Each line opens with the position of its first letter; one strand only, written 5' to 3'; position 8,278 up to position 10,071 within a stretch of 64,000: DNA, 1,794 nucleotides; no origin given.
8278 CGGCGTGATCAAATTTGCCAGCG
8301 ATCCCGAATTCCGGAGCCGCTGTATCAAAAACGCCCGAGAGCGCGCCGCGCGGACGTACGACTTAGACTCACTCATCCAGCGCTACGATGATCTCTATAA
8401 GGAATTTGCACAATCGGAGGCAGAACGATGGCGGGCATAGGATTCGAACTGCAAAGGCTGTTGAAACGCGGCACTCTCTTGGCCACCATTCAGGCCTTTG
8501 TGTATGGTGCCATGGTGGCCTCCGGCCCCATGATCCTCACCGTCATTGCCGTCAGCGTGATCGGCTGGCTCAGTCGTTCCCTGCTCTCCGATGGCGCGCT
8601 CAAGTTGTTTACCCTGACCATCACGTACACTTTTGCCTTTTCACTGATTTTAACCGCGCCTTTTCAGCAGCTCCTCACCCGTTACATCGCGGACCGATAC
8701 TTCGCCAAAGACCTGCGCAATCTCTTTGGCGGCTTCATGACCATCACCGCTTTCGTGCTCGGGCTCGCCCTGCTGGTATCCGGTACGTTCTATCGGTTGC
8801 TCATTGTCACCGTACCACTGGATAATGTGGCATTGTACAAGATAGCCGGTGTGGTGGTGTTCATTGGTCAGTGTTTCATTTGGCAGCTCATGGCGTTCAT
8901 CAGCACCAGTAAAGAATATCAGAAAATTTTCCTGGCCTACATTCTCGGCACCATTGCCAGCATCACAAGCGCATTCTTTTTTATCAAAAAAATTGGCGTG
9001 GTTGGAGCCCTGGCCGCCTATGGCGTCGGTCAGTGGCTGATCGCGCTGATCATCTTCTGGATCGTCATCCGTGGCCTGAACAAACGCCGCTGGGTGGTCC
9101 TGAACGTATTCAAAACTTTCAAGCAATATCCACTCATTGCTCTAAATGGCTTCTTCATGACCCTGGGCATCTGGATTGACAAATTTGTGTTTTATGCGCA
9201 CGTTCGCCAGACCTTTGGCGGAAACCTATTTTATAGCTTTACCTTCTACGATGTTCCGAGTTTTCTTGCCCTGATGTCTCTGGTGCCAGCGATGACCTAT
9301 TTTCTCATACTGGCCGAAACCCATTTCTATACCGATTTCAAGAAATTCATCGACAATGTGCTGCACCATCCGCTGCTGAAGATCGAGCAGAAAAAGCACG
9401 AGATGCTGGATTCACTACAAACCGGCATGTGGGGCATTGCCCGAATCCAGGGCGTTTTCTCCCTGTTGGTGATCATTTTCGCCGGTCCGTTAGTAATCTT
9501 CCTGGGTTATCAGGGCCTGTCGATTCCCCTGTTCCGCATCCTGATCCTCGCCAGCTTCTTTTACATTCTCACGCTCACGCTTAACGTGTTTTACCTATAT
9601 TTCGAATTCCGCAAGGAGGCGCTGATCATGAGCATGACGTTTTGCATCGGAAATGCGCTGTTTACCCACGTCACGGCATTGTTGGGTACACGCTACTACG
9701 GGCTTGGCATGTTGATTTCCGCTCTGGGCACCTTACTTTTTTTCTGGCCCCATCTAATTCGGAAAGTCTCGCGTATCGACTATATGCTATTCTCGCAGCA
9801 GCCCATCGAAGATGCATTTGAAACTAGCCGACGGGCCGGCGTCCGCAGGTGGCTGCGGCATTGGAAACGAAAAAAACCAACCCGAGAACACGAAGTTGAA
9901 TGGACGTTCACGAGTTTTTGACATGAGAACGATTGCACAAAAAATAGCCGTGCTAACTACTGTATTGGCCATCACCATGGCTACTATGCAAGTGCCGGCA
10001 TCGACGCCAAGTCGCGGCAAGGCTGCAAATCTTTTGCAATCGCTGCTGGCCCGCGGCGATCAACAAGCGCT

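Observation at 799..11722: Pel-type exopolysaccharide operon with a hybrid gene order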

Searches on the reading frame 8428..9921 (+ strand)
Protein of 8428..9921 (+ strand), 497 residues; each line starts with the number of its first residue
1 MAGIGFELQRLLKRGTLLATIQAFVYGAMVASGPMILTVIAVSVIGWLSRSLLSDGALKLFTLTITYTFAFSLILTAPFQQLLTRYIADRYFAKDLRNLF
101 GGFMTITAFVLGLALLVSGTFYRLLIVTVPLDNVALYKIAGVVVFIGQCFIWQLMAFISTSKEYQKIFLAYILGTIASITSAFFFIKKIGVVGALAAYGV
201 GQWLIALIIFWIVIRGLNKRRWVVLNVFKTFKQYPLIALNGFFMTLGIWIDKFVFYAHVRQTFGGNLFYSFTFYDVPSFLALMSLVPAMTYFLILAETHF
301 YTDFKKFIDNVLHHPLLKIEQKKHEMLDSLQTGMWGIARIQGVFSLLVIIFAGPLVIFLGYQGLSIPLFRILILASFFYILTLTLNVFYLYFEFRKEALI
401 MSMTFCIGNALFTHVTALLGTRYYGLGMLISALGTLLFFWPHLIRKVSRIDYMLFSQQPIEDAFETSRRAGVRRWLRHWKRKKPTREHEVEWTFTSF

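Call 3: search_protein_families(library=pfam, proteins=[window:8428-9921:+], max_evalue=0.01)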
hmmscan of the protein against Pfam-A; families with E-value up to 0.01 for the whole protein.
window:8428-9921:+ (497 aa): 1 family
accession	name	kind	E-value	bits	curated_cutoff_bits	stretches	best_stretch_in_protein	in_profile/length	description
PF16933.10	PelG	-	1.4e-106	357.5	29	1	1-455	1-452/452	Putative exopolysaccharide Exporter (EPS-E)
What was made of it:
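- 8428..9921 (+): pelG: inner-membrane Pel exporter. PF16933, E 1.4e-106, 357.5 bits (call 3).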

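Call 4: search_protein_families(library=ncbifam, proteins=[window:8428-9921:+], max_evalue=0.01)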
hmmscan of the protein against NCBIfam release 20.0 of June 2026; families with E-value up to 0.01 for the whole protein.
window:8428-9921:+ (497 aa): 0 families

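Call 36: search_dna_similar(query=window:8428-9918:+, collection=plasmids, mode=protein, max_rows=40, rows=spread)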
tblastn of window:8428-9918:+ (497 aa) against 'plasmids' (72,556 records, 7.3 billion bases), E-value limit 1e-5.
Records with a match: 25; places in all: 25; records where one place covers at least 80% of the query: 22.
Best place of each record, by identity: <60% 25.
By first word of the organism name: Burkholderia 4; Cupriavidus 4; Caballeronia 4; Azospirillum 3; Sulfitobacter 3; Cetobacterium 2; Azonexus 1; Ralstonia 1; Paraburkholderia 1; Pseudoalteromonas 1; and 1 more.
By predicted mobility (MOB-suite, as given by PLSDB): non-mobilizable 20; mobilizable 4; conjugative 1.
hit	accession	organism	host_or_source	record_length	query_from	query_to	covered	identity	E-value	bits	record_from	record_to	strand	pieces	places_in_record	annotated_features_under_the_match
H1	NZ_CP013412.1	Burkholderia thailandensis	environmental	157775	1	483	97%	30.5%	9e-49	187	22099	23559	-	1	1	pelG: exopolysaccharide Pel transporter PelG | endo alpha-1,4 polygalactosaminidase | pelF: GT4 family glycosyltransferase PelF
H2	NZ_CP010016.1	Burkholderia thailandensis 34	-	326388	1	483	97%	30.5%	9e-49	187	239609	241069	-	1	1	pelG: exopolysaccharide Pel transporter PelG | endo alpha-1,4 polygalactosaminidase | pelF: GT4 family glycosyltransferase PelF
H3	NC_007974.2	Cupriavidus metallidurans CH34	-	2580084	1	491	99%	29.9%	9e-50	191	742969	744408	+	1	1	none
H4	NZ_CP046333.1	Cupriavidus metallidurans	sedimentation pond in a zinc factory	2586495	1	491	99%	29.9%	9e-50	191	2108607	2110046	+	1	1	none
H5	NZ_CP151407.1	Azonexus hydrophilus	metagenomic assembly,groundwater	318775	1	488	98%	29.9%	4e-44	174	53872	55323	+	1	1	pelG: exopolysaccharide Pel transporter PelG | hypothetical protein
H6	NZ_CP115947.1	Ralstonia solanacearum MolK2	Musa sp.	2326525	1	458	92%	31.3%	4e-47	183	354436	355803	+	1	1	record has no annotation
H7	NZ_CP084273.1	Caballeronia grimmiae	Leptoglossus zonatus,Cell culture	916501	1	458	92%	31.0%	4e-43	171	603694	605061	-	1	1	pelG: exopolysaccharide Pel transporter PelG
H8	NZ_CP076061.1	Cupriavidus sp. EM10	Pure-cultured cell,sewage water sludge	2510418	1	470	95%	30.0%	2e-44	174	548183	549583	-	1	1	none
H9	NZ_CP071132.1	Caballeronia sp. M1242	Homo sapiens,ETA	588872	1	458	92%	30.2%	1e-44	176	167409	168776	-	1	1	pelG: exopolysaccharide Pel transporter PelG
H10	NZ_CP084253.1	Caballeronia sp. Sq4a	Anasa tristis,Cell culture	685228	1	458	92%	30.2%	1e-44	176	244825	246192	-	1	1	pelG: exopolysaccharide Pel transporter PelG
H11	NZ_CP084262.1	Caballeronia sp. SL2Y3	Jalysus wickhami,Cell culture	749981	1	458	92%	30.2%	9e-44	173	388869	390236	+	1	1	pelG: exopolysaccharide Pel transporter PelG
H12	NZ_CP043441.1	Cupriavidus campinensis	cell culture,soil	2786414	1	458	92%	30.0%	3e-42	169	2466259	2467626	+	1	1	none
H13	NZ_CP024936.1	Paraburkholderia graminis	soil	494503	1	427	86%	31.8%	2e-45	177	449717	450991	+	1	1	pelG: exopolysaccharide Pel transporter PelG | pelF: GT4 family glycosyltransferase PelF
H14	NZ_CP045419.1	Pseudoalteromonas sp. THAF3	pure culture,Surface of a polyethylene ...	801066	1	458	92%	29.3%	5e-41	165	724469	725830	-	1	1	pelG: exopolysaccharide Pel transporter PelG | pelF: GT4 family glycosyltransferase PelF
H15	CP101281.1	Burkholderia sp. FXe9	bacteria,soil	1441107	1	455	92%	29.4%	2e-38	157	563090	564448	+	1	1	pelG: exopolysaccharide Pel transporter PelG | pelF: GT4 family glycosyltransferase PelF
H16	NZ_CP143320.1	Cetobacterium somerae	intestine of Yellow Catfish,pure culture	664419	1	458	92%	29.1%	8e-40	161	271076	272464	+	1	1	pelG: exopolysaccharide Pel transporter PelG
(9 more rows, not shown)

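Call 55: get_annotated_region(hit=H16, flank=9000)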
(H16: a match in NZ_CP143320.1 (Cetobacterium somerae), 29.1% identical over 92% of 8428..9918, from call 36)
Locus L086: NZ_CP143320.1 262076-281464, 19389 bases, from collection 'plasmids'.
description: Cetobacterium somerae strain ceto plasmid p1, complete sequence
organism: Cetobacterium somerae (NCBI taxid 188913)
taxonomy: Bacteria; Fusobacteriota; Fusobacteriia; Fusobacteriales; Fusobacteriaceae; Cetobacterium; Cetobacterium somerae
host: -; source: intestine of Yellow Catfish,pure culture; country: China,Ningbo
typing (MOB-suite, as given by PLSDB): non-mobilizable
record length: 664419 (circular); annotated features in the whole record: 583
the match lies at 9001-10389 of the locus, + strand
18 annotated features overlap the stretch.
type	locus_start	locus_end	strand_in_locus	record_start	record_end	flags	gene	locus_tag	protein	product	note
CDS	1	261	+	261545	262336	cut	minD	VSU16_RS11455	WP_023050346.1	septum site-determining protein MinD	GO:0000918 - division septum site selection [Evidence IEA]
CDS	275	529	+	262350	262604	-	minE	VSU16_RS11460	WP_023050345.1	cell division topological specificity factor MinE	GO:0000910 - cytokinesis [Evidence IEA]; GO:0000918 - division septum site selection [Evidence IEA]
CDS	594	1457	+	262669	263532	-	-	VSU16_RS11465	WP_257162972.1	DMT family transporter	GO:0055085 - transmembrane transport [Evidence IEA]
CDS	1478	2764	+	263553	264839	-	-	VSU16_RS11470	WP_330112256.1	4Fe-4S dicluster-binding protein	-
CDS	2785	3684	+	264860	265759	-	-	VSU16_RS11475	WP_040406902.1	endo alpha-1,4 polygalactosaminidase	-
CDS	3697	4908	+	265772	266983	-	-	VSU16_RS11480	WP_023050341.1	GAF domain-containing protein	-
CDS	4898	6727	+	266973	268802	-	-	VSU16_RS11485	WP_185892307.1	DUF2194 domain-containing protein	-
CDS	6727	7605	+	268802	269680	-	-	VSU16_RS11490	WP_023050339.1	hypothetical protein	-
CDS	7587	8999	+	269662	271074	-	pelF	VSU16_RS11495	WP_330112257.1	GT4 family glycosyltransferase PelF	-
CDS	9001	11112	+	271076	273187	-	pelG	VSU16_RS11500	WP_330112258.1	exopolysaccharide Pel transporter PelG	-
CDS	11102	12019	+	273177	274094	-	-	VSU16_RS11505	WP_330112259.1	hypothetical protein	-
CDS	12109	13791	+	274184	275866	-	-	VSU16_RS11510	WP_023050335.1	FAD-binding protein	-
CDS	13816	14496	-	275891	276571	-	-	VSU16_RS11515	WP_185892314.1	dipeptide/oligopeptide/nickel ABC transporter ATP-binding protein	-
CDS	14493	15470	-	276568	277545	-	-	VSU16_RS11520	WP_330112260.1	ABC transporter ATP-binding protein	-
CDS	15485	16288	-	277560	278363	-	-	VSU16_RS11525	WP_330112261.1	ABC transporter permease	-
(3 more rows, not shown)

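Call 56: get_annotated_region(hit=H1, flank=10000)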
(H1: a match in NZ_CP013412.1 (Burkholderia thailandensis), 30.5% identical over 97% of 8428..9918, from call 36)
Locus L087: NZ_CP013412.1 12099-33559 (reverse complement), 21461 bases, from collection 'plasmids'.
description: Burkholderia thailandensis strain 2002721643 plasmid p2002721643, complete sequence
organism: Burkholderia thailandensis (NCBI taxid 57975)
taxonomy: Bacteria; Pseudomonadota; Betaproteobacteria; Burkholderiales; Burkholderiaceae; Burkholderia; Burkholderia thailandensis
host: -; source: environmental; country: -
typing (MOB-suite, as given by PLSDB): non-mobilizable; replicon rep_cluster_465
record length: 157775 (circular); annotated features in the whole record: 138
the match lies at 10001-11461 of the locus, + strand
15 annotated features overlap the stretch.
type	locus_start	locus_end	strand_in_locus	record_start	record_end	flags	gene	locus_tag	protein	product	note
CDS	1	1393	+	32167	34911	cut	-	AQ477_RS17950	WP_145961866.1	sugar ABC transporter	-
CDS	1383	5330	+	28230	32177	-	-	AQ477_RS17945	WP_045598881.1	tetratricopeptide repeat protein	-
CDS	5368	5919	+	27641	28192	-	-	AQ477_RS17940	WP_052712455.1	hypothetical protein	-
CDS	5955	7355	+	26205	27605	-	-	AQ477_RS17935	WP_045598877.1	PelD GGDEF domain-containing protein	-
CDS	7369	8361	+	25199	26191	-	-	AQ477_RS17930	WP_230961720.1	hypothetical protein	-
CDS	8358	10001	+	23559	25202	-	pelF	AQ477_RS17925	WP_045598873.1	GT4 family glycosyltransferase PelF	-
CDS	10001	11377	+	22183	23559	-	pelG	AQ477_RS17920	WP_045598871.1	exopolysaccharide Pel transporter PelG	-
CDS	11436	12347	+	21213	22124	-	-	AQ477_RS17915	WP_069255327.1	endo alpha-1,4 polygalactosaminidase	-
CDS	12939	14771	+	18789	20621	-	glmS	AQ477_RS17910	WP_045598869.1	glutamine--fructose-6-phosphate transaminase (isomerizing)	GO:0006040 - amino sugar metabolic process [Evidence IEA]; GO:0009252 - peptidoglycan biosynthetic process [Evidence ...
CDS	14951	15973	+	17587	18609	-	galE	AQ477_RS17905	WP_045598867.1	UDP-glucose 4-epimerase GalE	GO:0006012 - galactose metabolic process [Evidence IEA]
CDS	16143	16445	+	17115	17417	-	-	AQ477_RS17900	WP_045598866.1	transposase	GO:0006313 - DNA transposition [Evidence IEA]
CDS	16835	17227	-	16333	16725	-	-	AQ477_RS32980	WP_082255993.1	MAPEG family protein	-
CDS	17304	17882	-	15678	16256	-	-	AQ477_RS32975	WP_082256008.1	recombinase family protein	GO:0006310 - DNA recombination [Evidence IEA]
CDS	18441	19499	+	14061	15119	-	-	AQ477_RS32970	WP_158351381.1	EAL domain-containing protein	-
CDS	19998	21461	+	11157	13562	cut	-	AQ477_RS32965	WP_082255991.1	YadA-like family protein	-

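Call 59: search_solved_structures(query=L086:4898-6724:+, max_evalue=1)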
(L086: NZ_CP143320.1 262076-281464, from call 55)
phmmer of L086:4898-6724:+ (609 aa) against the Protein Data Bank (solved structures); distinct sequences matched with E-value up to 1: 1.
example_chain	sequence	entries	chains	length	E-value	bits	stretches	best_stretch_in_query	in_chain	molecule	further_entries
9zau_A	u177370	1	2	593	4.8e-72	246.8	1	57-595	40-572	Predicted membrane protein, putative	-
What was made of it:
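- On Gram-positive-type pel locus (pelDEADAFG): The control Cetobacterium PelADA hits 9zau at 4.8e-72 (call 59).
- Diderm Fusobacteria such as Cetobacterium do carry a Gram-positive-type locus (calls 55, 59), so such transfers happen.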

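Call 68: search_protein_families(library=pfam, proteins=[L086:6727-7605:+, L086:11102-12019:+, L086:3697-4908:+], max_evalue=0.001)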
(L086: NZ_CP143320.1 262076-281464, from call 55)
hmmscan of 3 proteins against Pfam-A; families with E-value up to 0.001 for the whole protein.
L086:6727-7605:+ (292 aa): 0 families

L086:11102-12019:+ (305 aa): 0 families

L086:3697-4908:+ (403 aa): 2 families
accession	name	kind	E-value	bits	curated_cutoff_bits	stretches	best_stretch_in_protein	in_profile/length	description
PF13492.12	GAF_3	-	3.8e-06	27.8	27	1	169-291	1-127/129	GAF domain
PF01590.32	GAF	-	4.4e-05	24.5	22.4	1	170-291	2-133/133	GAF domain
